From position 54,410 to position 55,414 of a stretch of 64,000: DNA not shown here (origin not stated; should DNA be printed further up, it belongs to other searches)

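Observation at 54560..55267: KamB/NpmA-like 16S rRNA m1A1408 methyltransferase embedded in a housekeeping operon just upstream of thrS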

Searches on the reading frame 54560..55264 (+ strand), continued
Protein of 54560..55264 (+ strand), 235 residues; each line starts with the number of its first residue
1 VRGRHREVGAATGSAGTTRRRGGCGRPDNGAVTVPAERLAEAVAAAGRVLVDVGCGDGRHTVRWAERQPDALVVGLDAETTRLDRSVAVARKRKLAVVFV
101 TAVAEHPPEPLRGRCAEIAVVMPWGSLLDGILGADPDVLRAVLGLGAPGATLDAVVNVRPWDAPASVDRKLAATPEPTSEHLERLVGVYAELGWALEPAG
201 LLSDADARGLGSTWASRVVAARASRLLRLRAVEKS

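Call 10: find_related_loci(query=A1, collection=genome_contigs, flank=7000)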
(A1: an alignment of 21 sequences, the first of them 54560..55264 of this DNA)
Query A1 (235 aa) in genome_contigs; peptide patterns used: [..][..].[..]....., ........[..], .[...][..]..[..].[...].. (x = any residue, [..] = any of these).
600 stretches matched a pattern (row limit reached: there are more); 21 encode a relative of the query (tblastn E <= 1e-3); 21 distinct loci.
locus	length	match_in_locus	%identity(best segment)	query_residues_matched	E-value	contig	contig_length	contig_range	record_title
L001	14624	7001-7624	87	27-234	1e-110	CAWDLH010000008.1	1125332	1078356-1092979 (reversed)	MAG: uncultured Actinomycetota bacterium isolate MFD04944.bin.1.265 genome assembly, contig: contig_31154, whole genome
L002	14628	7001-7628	93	26-234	2e-97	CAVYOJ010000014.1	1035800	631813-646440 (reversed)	MAG: uncultured Actinomycetota bacterium isolate MFD09212.bin.2.125 genome assembly, contig: contig_743, whole genome sh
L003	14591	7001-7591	73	37-232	8e-80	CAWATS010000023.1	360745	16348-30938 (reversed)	MAG: uncultured Actinomycetota bacterium isolate MFD02360.bin.2.33 genome assembly, contig: contig_6095, whole genome sh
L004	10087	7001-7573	34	34-222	6e-25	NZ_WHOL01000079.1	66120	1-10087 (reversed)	Actinokineospora pegani strain TRM 65233 834, whole genome shotgun sequence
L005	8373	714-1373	35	1-218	8e-23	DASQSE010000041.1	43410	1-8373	MAG TPA_asm: Jatrophihabitans sp. isolate SMAG_U10901 k141_70217, whole genome shotgun sequence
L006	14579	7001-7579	34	32-222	1e-21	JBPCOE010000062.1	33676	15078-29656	MAG: Jatrophihabitans sp. isolate TH_ant_mag_148 S1Ck127_6779513_flag_0_multi_24.9785_len_33676, whole genome shotgun se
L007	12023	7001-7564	37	39-222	2e-21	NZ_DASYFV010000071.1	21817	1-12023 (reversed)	MAG: Jatrophihabitans sp. isolate SMAG_U4195 k141_518690, whole genome shotgun sequence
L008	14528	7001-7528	35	49-222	1e-19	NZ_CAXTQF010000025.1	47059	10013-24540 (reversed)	MAG: uncultured Jatrophihabitans sp. isolate public_SRR14722143_metawrap_bin.5 public_SRR14722143_metawrap_bin.5_25, who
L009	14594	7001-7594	30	36-227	2e-19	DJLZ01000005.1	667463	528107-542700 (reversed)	MAG TPA_asm: Proteobacteria bacterium UBA6503 UBA6503_contig_132, whole genome shotgun sequence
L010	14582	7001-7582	35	29-230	3e-19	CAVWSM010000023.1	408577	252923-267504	MAG: uncultured Actinomycetota bacterium isolate MFD05454.bin.1.246 genome assembly, contig: contig_6551, whole genome s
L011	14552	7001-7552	36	42-222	3e-19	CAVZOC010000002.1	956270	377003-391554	MAG: uncultured Actinomycetota bacterium isolate MFD01721.bin.1.117 genome assembly, contig: contig_12409, whole genome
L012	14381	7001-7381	41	43-162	9e-18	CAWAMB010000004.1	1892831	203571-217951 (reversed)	MAG: uncultured Chloroflexia bacterium isolate MFD01916.bin.2.21 genome assembly, contig: contig_7728, whole genome shot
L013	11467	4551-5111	28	36-235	5e-14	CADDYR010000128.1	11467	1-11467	Chloroflexi bacterium isolate 3 genome assembly, contig: NODE_4135_length_11467_cov_7.379630, whole genome shotgun seque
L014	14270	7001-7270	43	48-135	2e-13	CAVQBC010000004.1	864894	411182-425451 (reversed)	MAG: uncultured Solirubrobacteraceae bacterium isolate MFD02840.bin.1.57 genome assembly, contig: contig_5239, whole gen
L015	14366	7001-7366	37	43-162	5e-11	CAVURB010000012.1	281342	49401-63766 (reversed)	MAG: uncultured Chloroflexia bacterium isolate MFD09730.bin.2.23 genome assembly, contig: contig_4942, whole genome shot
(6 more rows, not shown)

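Call 25: find_encoding_contigs(protein=P0096, flank=6000, max_places=2)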
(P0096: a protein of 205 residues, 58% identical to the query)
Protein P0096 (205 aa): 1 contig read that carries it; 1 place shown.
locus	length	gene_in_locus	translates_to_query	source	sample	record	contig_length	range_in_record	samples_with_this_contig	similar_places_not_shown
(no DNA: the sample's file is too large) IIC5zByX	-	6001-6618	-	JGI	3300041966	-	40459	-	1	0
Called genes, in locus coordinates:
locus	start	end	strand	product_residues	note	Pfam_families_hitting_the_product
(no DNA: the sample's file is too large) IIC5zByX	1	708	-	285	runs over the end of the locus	PF01656:CbiA, PF13614:AAA_31 (weak)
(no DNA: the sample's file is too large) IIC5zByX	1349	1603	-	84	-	PF13539:Peptidase_M15_4 (weak)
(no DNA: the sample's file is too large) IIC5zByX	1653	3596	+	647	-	PF09826:Beta_propel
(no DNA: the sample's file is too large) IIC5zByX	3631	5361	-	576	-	PF00149:Metallophos (weak), PF02872:5_nucleotid_C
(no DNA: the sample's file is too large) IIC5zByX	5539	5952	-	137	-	-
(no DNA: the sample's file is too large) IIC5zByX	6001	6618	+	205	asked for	PF24675:NpmA, PF02390:Methyltransf_4, PF13649:Methyltransf_25, PF13847:Methyltransf_31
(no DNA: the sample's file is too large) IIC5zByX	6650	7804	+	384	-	PF04027:DUF371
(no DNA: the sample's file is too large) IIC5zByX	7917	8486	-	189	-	PF03640:Lipoprotein_15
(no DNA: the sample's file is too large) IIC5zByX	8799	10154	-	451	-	PF00202:Aminotran_3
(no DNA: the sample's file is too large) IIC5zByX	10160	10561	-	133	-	PF01850:PIN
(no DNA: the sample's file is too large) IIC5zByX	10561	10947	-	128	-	PF22513:FitA-like_RHH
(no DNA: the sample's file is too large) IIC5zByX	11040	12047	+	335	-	PF00756:Esterase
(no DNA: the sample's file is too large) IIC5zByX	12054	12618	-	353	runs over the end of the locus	PF01553:Acyltransferase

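Call 26: find_encoding_contigs(protein=P0109, flank=6000, max_places=2)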
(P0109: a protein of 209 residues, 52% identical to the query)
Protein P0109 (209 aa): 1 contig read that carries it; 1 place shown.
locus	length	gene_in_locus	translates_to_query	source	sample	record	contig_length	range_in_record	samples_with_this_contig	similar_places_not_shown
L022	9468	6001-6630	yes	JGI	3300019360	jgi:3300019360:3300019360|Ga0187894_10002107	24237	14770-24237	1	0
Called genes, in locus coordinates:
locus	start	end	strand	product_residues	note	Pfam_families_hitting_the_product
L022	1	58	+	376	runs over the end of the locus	PF01321:Creatinase_N, PF00557:Peptidase_M24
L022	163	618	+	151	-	PF13404:HTH_AsnC-type, PF13412:HTH_24, PF01037:AsnC_trans_reg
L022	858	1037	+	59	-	-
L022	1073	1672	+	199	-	PF04234:CopC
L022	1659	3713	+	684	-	PF05425:CopD, PF09678:Caa3_CtaG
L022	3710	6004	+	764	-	PF20154:LNT_N, PF00795:CN_hydrolase, PF00535:Glycos_transf_2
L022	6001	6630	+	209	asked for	PF24675:NpmA, PF02390:Methyltransf_4 (weak)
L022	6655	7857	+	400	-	PF04027:DUF371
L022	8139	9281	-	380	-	PF00005:ABC_tran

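Call 27: find_encoding_contigs(protein=P0087, flank=6000, max_places=2)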
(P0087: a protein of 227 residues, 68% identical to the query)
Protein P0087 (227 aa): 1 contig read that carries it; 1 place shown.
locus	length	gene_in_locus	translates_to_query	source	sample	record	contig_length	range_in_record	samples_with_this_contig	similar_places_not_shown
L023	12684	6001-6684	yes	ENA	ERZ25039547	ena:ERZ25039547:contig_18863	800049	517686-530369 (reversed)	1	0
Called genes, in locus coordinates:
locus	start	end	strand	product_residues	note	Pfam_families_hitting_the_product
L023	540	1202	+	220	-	PF17392:Urocanase_C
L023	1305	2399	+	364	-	PF01979:Amidohydro_1, PF07969:Amidohydro_3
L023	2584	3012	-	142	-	PF04686:SsgA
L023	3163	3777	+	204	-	PF04542:Sigma70_r2, PF08281:Sigma70_r4_2, PF04545:Sigma70_r4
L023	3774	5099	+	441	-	-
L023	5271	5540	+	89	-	PF09656:PGPGW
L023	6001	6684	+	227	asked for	PF24675:NpmA, PF02390:Methyltransf_4 (weak), PF13649:Methyltransf_25 (weak)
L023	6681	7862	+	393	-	PF04027:DUF371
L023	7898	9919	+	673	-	PF07973:tRNA_SAD, PF00587:tRNA-synt_2b, PF03129:HGTP_anticodon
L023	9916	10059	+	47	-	-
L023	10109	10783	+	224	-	-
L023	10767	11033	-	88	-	PF03764:EFG_IV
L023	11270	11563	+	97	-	-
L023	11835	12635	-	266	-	PF00009:GTP_EFTU, PF01926:MMR_HSR1 (weak)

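Call 43: predict_structure(alignment_id=A1)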
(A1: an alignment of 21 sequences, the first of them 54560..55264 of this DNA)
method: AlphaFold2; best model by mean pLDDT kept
length: 235 residues; sequences in the alignment: 21
mean_pLDDT: 85.8   pTM: 0.81
mean pLDDT of the five models: 85.8, 85.7, 84.5, 84.5, 84.2
residues with pLDDT >= 90: 160; 70-90: 42; 50-70: 3; < 50: 30
segments of 3 or more residues with pLDDT < 50: 1-30
pLDDT, mean of each block of 10 residues (from residue 1): 36 33 39 83 97 96 97 95 93 97 96 98 95 97 98 95 76 88 97 97 92 87 90 94
secondary structure, 60 per line:
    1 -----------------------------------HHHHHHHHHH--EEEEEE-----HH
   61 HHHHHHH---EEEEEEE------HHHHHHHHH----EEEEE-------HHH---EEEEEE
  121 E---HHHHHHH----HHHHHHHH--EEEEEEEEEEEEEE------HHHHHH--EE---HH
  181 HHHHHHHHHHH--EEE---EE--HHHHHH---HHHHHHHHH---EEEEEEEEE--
elements in order: H36-45 E48-53 H59-67 E71-77 H84-92 E97-101 E115-121 H125-131 H136-143 E146-159 H166-171 H179-191 E194-196 H204-209 H213-221 E225-233

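Call 50: fold_search(model_id=the predicted structure, library=pdb)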
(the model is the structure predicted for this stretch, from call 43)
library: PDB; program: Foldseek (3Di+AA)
matches with E <= 10: 1964; with E <= 0.001: 844
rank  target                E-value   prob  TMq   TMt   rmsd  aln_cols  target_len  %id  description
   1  3mq2_A                3.3e-17  1.00  0.72  0.78   3.4       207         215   33  Crystal Structure of 16S rRNA Methyltranferase KamB (released 2010-12-08)
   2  5bw4_B                5.8e-17  1.00  0.71  0.74   3.7       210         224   33  Crystal structure of the 16S rRNA (adenine(1408)-N(1))-methyltransferase W203A mutant with cosubstrate SAM from Catenu (released 2016-04-20)
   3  3mte_A                1.6e-16  1.00  0.72  0.77   3.9       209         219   23  Crystal Structure of 16S rRNA Methyltranferase (released 2010-12-08)
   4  5d1n                  1.8e-16  1.00  0.69  0.72   3.8       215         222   32  Crystal structure of the 16S rRNA (adenine(1408)-N(1))-methyltransferase with its reaction by-product SAH from Catenulis (released 2016-04-20)
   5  5bw5                  2.0e-16  1.00  0.70  0.75   4.0       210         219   33  Crystal structure of the 16S rRNA (adenine(1408)-N(1))-methyltransferase D21A mutant from Catenulisporales acidiphilia (released 2016-04-20)
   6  4x1o                  3.9e-16  1.00  0.70  0.75   4.0       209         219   32  Crystal structure of the 16S rRNA (adenine(1408)-N(1))-methyltransferase from Catenulisporales acidiphilia (released 2015-11-04)
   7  5bw4_A                7.8e-16  1.00  0.65  0.73   3.9       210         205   31  Crystal structure of the 16S rRNA (adenine(1408)-N(1))-methyltransferase W203A mutant with cosubstrate SAM from Catenu (released 2016-04-20)
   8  7ehf                  8.3e-16  1.00  0.63  0.71   4.1       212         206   30  Crystal structure of the aminoglycoside resistance methyltransferase NpmB1 (released 2021-08-11)
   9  5d1h_B                1.1e-15  1.00  0.65  0.73   4.0       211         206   31  Crystal structure of the 16S rRNA (adenine(1408)-N(1))-methyltransferase W203A mutant from Catenulisporales acidiphili (released 2016-04-20)
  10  3p2e_A                1.2e-15  1.00  0.67  0.78   4.9       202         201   24  Structure of an antibiotic related Methyltransferase (released 2010-11-17)
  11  5d1h_A                1.7e-15  1.00  0.65  0.74   3.5       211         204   30  Crystal structure of the 16S rRNA (adenine(1408)-N(1))-methyltransferase W203A mutant from Catenulisporales acidiphili (released 2016-04-20)
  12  4rx1_A                2.5e-15  1.00  0.65  0.71   5.6       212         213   27  Crystal Structure of antibiotic-resistance methyltransferase Kmr (released 2015-03-11)
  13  3p2i_A                3.2e-15  1.00  0.68  0.79   4.8       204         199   24  Structure of an antibiotic related Methyltransferase (released 2010-11-17)
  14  3pb3_A                3.2e-15  1.00  0.67  0.78   4.2       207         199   23  Structure of an Antibiotic Related Methyltransferase (released 2010-11-24)
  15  3p2k_A                4.7e-15  1.00  0.67  0.79   3.9       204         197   24  Structure of an antibiotic related Methyltransferase (released 2010-11-17)
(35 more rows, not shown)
